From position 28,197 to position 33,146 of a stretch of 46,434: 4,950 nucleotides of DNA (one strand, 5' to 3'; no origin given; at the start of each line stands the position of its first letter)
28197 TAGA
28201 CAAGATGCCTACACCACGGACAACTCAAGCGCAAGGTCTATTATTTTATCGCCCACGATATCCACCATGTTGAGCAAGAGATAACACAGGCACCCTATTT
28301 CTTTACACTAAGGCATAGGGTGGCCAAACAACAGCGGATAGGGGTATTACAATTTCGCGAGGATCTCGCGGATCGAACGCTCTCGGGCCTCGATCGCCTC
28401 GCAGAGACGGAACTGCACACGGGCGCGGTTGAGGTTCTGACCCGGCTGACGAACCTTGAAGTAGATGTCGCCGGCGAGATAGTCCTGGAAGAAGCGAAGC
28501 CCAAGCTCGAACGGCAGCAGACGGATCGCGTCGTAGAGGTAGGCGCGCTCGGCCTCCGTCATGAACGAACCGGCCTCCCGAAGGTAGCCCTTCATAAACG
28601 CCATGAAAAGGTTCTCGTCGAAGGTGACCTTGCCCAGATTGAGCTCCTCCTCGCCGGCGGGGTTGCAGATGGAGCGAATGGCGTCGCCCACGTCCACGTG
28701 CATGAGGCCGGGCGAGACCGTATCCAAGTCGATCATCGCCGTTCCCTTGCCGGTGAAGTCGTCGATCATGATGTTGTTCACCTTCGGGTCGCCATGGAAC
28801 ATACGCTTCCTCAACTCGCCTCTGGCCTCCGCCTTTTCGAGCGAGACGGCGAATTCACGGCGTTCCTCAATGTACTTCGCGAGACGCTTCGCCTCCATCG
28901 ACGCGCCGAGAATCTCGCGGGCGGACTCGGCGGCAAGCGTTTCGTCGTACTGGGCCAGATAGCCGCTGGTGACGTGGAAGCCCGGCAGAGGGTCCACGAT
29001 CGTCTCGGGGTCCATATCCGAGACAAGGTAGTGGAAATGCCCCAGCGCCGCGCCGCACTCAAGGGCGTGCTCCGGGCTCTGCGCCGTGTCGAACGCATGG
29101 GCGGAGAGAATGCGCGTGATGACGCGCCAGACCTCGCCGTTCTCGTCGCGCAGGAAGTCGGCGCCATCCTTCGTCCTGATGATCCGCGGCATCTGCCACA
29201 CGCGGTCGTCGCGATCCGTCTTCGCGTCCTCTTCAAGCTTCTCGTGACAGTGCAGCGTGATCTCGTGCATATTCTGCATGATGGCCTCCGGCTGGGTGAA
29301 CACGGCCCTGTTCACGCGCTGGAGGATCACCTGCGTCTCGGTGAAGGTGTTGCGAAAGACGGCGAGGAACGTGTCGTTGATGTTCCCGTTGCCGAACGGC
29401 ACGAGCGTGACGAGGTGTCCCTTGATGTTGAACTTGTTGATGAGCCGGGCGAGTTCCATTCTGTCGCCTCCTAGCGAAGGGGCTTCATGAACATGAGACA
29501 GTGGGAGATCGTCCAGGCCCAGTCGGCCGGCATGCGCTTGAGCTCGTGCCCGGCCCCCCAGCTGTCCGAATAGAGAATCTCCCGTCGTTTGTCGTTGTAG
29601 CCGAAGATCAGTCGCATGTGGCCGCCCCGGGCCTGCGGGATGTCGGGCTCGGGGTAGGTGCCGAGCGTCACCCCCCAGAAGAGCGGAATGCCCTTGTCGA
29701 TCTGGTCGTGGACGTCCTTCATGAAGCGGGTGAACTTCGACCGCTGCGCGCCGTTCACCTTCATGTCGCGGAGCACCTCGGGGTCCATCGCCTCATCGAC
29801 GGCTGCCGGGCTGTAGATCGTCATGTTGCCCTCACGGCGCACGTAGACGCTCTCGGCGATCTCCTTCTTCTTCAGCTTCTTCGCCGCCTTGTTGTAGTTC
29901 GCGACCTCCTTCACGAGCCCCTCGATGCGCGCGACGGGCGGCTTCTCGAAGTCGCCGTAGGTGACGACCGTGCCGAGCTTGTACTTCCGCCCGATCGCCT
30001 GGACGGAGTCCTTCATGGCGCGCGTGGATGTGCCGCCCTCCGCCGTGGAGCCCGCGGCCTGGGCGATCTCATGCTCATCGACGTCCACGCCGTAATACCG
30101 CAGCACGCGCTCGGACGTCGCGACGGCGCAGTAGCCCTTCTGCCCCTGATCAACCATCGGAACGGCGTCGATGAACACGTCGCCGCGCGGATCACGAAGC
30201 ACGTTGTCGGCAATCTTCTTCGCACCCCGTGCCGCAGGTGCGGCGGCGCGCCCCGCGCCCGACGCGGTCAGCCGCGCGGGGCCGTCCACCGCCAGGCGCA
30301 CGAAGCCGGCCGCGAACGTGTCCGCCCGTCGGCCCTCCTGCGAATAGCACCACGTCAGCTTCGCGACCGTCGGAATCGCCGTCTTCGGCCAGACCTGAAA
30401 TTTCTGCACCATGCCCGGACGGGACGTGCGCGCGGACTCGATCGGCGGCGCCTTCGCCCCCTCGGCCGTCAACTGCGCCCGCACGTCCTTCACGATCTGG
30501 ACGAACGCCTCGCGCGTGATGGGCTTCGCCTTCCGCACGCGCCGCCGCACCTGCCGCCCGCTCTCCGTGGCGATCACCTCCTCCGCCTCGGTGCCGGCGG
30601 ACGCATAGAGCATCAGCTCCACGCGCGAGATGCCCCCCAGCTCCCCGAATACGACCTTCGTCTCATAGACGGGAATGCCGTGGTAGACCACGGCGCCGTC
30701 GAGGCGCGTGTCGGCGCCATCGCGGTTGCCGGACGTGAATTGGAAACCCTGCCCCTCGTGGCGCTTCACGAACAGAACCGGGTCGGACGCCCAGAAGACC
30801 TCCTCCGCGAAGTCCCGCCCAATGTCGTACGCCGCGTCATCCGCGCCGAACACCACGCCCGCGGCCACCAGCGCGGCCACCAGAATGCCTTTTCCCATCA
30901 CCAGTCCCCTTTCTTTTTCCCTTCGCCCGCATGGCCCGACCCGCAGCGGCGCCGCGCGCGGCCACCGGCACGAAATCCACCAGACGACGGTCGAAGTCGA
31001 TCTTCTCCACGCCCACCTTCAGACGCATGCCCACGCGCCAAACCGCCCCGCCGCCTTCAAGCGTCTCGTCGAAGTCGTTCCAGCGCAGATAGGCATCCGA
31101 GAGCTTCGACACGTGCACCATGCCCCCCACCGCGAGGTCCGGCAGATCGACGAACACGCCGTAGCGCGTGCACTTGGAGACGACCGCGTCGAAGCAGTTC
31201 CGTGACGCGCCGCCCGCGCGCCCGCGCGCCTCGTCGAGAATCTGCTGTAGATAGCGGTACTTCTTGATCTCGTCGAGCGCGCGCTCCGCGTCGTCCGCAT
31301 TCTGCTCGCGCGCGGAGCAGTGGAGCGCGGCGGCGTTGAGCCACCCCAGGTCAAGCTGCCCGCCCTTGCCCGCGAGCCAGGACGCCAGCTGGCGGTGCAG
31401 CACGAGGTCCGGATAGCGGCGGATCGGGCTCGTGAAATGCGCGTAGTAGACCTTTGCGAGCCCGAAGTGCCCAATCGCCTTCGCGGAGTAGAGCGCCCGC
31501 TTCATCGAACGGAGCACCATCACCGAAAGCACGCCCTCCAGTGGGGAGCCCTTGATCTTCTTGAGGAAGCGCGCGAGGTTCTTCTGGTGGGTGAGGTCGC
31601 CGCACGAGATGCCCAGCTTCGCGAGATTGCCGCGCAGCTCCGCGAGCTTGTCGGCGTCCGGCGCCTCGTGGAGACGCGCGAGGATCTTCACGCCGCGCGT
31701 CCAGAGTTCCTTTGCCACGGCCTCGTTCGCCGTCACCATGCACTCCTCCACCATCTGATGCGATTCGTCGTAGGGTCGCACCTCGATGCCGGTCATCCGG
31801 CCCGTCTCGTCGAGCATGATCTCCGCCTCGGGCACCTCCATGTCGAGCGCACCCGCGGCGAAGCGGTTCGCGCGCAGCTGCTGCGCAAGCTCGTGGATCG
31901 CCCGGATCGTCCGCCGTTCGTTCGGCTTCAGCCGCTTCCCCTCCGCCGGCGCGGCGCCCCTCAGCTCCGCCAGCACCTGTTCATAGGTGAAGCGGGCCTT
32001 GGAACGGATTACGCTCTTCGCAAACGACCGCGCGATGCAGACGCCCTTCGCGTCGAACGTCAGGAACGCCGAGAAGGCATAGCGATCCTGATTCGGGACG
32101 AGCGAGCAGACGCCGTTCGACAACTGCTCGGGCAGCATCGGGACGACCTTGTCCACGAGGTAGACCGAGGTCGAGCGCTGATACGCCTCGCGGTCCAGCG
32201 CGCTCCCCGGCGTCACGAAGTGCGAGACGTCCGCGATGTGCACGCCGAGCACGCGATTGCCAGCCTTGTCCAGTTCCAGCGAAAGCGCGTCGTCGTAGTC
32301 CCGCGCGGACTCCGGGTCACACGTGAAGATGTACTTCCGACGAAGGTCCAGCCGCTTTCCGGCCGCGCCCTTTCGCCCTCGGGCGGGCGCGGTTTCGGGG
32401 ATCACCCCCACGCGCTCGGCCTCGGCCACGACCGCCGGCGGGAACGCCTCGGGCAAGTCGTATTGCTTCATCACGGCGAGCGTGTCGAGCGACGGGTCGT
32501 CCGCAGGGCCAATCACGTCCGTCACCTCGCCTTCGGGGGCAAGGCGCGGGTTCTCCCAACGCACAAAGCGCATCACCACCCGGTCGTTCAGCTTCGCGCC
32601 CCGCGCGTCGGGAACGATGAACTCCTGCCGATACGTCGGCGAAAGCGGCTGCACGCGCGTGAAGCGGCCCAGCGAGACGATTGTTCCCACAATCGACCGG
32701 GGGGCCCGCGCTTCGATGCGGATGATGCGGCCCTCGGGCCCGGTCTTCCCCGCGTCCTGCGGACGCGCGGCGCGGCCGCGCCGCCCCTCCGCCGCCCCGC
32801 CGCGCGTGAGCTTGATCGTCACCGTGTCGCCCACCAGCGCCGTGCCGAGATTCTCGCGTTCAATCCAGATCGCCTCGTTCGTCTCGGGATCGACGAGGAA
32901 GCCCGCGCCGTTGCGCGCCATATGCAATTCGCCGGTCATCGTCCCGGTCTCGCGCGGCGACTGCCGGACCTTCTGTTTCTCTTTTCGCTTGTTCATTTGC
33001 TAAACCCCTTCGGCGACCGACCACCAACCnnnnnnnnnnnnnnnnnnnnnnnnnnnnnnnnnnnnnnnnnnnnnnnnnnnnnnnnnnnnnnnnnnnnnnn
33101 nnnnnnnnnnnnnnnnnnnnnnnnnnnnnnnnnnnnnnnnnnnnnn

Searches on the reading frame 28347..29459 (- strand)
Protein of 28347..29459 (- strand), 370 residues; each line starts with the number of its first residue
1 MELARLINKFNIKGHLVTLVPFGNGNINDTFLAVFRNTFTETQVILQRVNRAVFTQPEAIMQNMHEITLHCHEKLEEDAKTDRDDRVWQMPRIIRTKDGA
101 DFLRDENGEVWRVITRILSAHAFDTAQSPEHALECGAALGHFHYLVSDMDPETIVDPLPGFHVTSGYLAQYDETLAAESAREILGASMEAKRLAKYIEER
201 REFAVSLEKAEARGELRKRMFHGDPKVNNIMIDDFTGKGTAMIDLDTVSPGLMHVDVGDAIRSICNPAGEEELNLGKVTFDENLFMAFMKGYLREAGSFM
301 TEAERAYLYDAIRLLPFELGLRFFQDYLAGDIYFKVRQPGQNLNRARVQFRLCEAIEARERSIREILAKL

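Call 27: search_protein_families(library=pfam, proteins=[window:28347-29459:-], max_evalue=0.01)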
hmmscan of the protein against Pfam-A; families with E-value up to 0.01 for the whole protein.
window:28347-29459:- (370 aa): 1 family
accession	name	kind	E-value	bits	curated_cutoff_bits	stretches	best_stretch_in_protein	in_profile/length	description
PF01636.29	APH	-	2.5e-17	63.9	23.2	1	19-273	2-222/239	Phosphotransferase enzyme family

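Call 43: find_encoding_contigs(protein=window:28347-29459:-, flank=10000, max_places=10)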
Protein window:28347-29459:- (370 aa): 1 contig read that carries it; 1 place shown.
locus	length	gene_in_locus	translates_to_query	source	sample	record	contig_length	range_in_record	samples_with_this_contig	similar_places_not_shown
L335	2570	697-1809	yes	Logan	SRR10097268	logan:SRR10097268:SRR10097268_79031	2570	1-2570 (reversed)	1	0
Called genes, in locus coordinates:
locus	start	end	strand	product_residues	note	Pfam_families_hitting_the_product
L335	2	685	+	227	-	?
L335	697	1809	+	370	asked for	PF01636:APH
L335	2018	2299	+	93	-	-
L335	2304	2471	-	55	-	-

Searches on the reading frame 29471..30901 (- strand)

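Call 27: search_protein_families(library=pfam, proteins=[window:29471-30901:-], max_evalue=0.01)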
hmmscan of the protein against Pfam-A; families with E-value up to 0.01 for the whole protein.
window:29471-30901:- (476 aa): 2 families
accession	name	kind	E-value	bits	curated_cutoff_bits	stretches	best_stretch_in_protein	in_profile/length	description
PF13529.12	Peptidase_C39_2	-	4.7e-12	47.1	24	2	340-448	29-143/143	Peptidase_C39 like family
PF03412.21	Peptidase_C39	-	0.0033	17.7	22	1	248-303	3-57/133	Peptidase C39 family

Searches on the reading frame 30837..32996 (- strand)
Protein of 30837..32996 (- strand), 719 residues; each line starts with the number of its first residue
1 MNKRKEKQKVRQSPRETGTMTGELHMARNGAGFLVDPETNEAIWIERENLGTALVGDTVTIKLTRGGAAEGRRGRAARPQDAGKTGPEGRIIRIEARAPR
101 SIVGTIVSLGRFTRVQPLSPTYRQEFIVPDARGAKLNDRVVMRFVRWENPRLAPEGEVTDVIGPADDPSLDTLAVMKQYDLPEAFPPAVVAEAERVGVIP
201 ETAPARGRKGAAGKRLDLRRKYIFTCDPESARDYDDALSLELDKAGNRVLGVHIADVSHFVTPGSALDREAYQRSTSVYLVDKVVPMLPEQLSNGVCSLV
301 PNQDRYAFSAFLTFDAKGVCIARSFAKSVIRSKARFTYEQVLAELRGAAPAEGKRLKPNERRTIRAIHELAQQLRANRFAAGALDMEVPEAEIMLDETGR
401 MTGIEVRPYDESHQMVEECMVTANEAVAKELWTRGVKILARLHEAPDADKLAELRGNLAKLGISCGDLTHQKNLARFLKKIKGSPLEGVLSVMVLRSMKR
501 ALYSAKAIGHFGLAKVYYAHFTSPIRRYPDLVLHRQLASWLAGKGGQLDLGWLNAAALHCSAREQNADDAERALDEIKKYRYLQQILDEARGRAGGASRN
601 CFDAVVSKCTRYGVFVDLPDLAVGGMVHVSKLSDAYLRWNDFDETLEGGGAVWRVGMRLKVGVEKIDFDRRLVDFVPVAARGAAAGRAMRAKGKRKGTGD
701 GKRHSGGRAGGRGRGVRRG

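Call 27: search_protein_families(library=pfam, proteins=[window:30837-32996:-], max_evalue=0.01)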
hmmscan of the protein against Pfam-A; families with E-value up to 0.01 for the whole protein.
window:30837-32996:- (719 aa): 5 families
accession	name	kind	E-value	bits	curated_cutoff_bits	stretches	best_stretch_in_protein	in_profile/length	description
PF00773.25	RNB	-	1.6e-104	350.2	29.3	1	215-542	1-325/326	RNB domain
PF17876.7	CSD2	-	4.1e-17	62.5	26.2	1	115-186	2-74/74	Cold shock domain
PF00575.29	S1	-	3.7e-07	30.9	22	1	602-671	8-67/74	S1 RNA binding domain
PF08206.17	OB_RNB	-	4.3e-05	23.5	24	1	22-73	1-51/58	Ribonuclease B OB domain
PF17849.7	OB_Dis3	-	0.0031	18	22.8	1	137-180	34-77/77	Dis3-like cold-shock domain 2 (CSD2)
